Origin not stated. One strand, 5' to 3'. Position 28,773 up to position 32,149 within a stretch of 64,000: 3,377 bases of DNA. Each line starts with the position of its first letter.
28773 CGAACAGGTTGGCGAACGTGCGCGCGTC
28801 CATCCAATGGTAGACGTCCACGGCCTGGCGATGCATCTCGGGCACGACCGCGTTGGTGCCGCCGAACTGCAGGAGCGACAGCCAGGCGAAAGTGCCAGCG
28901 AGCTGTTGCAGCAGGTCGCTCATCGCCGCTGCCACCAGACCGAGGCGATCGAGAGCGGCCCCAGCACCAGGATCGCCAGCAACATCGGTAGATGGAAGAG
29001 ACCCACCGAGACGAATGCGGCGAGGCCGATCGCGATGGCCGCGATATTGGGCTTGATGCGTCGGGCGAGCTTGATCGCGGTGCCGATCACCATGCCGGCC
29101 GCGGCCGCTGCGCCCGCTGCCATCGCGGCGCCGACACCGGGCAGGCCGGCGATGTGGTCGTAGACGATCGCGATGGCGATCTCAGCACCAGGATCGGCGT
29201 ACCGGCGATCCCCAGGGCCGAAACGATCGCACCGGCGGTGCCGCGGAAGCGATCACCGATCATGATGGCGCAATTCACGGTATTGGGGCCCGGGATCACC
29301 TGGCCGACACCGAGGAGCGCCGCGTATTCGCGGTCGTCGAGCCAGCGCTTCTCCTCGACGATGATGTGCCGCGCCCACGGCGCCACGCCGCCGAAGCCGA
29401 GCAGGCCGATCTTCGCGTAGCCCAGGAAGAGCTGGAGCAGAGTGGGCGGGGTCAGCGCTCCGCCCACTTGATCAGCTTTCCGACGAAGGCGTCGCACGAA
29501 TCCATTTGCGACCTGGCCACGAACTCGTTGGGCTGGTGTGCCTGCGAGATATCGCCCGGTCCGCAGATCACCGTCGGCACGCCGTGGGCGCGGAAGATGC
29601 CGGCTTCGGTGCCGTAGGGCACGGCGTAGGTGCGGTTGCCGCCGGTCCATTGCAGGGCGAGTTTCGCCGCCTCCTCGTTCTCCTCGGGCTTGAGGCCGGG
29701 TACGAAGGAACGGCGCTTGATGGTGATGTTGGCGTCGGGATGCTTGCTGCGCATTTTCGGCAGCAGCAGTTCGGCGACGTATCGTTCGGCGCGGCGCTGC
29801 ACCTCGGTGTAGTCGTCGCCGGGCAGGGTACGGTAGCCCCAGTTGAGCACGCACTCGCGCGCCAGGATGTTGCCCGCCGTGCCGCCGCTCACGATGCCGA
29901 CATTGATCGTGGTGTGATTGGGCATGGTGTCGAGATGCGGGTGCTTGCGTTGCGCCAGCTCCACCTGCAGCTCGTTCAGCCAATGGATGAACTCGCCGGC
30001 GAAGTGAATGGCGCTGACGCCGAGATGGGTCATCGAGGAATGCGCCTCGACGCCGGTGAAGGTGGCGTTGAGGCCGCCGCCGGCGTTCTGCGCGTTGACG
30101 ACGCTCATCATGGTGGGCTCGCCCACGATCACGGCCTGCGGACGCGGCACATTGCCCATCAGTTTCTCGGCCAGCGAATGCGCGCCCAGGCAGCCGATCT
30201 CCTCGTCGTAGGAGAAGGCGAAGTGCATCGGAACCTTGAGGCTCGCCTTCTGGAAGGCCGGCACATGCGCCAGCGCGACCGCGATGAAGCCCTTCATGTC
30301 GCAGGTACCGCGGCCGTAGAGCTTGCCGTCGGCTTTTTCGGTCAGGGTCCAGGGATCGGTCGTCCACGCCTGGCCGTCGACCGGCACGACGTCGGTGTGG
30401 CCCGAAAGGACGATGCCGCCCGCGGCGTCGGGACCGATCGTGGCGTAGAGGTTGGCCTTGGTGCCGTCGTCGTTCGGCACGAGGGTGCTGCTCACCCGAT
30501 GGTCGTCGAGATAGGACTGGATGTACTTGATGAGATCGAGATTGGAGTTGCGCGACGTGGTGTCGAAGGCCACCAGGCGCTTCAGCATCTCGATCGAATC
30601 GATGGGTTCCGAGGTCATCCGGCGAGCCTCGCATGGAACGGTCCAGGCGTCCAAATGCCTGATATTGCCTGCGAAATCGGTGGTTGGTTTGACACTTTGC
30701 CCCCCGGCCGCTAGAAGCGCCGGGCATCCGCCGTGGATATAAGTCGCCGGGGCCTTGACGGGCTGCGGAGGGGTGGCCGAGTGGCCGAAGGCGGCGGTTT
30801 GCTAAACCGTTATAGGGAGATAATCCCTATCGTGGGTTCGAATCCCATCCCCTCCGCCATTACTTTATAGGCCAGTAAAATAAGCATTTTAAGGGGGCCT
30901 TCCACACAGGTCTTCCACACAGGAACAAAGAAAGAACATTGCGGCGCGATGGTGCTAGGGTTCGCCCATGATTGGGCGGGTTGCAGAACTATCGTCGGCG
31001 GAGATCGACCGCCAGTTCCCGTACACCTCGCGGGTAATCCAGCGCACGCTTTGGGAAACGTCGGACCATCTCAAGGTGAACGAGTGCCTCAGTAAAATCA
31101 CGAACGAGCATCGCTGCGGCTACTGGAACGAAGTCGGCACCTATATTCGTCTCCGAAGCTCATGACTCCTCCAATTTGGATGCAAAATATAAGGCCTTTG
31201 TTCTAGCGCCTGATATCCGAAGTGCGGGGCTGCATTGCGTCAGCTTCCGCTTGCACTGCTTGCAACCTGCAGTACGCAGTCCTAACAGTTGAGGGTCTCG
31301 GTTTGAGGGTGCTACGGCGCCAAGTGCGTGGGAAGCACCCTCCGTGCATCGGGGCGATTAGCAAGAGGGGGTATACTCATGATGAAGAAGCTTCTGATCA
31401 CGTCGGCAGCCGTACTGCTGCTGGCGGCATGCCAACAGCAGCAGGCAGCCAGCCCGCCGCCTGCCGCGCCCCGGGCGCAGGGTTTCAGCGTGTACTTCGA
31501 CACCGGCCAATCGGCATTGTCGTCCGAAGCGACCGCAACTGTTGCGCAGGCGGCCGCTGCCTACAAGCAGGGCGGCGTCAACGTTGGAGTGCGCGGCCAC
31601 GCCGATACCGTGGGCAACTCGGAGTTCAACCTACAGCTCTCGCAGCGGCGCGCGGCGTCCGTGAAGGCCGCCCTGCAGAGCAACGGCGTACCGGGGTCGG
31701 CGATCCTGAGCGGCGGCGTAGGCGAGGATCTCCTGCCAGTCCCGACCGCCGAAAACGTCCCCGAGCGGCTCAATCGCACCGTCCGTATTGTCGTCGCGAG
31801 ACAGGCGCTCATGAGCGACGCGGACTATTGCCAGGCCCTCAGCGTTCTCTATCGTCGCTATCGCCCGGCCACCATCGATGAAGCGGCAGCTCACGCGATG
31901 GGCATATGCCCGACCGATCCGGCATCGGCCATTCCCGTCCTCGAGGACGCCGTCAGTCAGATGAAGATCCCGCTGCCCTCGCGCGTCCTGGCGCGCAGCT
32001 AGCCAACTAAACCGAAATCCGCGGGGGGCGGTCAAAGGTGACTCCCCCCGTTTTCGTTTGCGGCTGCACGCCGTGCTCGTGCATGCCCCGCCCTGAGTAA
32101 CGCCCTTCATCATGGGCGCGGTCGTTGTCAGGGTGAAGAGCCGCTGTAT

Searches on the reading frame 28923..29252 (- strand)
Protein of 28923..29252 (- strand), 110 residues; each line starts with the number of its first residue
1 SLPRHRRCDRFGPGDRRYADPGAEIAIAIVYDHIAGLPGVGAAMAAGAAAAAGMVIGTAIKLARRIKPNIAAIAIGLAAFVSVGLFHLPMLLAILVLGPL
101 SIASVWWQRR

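Call 60: search_protein_families(library=pfam, proteins=[window:28923-29252:-], max_evalue=0.001)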
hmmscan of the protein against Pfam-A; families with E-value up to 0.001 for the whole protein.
window:28923-29252:- (110 aa): 1 family
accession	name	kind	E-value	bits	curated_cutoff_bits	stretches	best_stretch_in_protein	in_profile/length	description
PF02417.20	Chromate_transp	-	8.2e-05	23.1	28.6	1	25-99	89-163/166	Chromate transporter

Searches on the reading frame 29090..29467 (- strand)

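Call 60: search_protein_families(library=pfam, proteins=[window:29090-29467:-], max_evalue=0.001)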
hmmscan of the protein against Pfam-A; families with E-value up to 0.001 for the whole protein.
window:29090-29467:- (126 aa): 1 family
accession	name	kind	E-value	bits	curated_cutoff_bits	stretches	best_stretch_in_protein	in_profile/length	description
PF02417.20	Chromate_transp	-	2.6e-21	76.8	28.6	1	11-94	1-87/166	Chromate transporter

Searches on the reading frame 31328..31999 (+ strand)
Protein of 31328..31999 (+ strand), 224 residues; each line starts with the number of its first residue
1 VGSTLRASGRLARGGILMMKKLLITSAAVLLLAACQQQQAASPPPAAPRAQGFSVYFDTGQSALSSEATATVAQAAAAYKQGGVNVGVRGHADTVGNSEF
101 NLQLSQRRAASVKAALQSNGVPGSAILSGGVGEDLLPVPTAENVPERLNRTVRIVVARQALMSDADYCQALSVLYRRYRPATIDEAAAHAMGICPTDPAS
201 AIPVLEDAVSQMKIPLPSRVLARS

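Call 9: search_protein_families(library=ncbifam, proteins=[window:31328-31999:+], max_evalue=0.01)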
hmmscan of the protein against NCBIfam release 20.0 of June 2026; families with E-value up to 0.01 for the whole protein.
window:31328-31999:+ (224 aa): 25 families
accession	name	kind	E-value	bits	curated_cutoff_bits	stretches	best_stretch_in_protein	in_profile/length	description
NF053611.1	YiaD_Gzip_OmpA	equivalog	5.4e-17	62.2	175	1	54-155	103-205/206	YiaD family glycine zipper/OmpA-like lipoprotein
NF053585.1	OMP_LP_YfiB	equivalog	6.8e-16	58.6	128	1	29-158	17-162/163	outer membrane lipoprotein YfiB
TIGR02802.1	Pal_lipo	equivalog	1.9e-15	56.9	125.35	1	54-143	1-91/104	peptidoglycan-associated lipoprotein Pal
NF053613.1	OMP_toxin_LptF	equivalog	4.4e-13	49.5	400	1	55-157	143-246/256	lipotoxin F family OmpA-related lipoprotein LptF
NF045787.1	OmpABordt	equivalog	5.6e-12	45.8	200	1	51-142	83-174/194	outer membrane protein OmpA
NF053612.1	anchor_PA1041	equivalog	7e-12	45.8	250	1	54-143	132-221/236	PA1041 family peptidoglycan-binding anchor lipoprotein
TIGR03789.1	pdsO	hypoth_equivalog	9.6e-11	41.8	152.2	1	36-134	128-221/243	sortase-associated OmpA-like protein PdsO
NF007804.1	PRK10510.1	equivalog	3.8e-10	39.5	307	1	55-154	114-214/219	OmpA family lipoprotein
TIGR03350.1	type_VI_ompA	equivalog_domain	2.6e-09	37.2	139.8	1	56-156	33-137/137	type VI secretion system protein TssL, long form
NF008067.1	PRK10802.1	equivalog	3.8e-09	36.6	261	1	54-125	68-140/171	peptidoglycan-associated lipoprotein Pal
NF033763.1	exchanger_TraB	exception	1.8e-08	32.9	700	1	55-155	394-496/522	outer membrane exchange protein TraB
NF006541.1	PRK09038.1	equivalog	1.9e-08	34.3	283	1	54-159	142-251/253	flagellar motor protein MotD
NF005999.0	PRK08126.1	subfamily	4.7e-08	32.3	571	1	56-158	326-432/432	hypothetical protein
NF008071.1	PRK10808.1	equivalog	9.9e-08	31.7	277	1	76-134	258-315/358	porin OmpA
NF047726.1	AutTranAdhPGAsTpgA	equivalog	1e-07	31.4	350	1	55-126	158-231/268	trimeric autotransporter adhesin/peptidogylcan-associated protein TpgA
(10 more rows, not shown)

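Call 10: search_protein_families(library=pfam, proteins=[window:31328-31999:+], max_evalue=0.01)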
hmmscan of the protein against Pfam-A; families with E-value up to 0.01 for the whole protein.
window:31328-31999:+ (224 aa): 1 family
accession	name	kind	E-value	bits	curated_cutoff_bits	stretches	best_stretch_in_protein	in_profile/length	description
PF00691.25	OmpA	-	2e-15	57.3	27.2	1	56-139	1-87/98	OmpA family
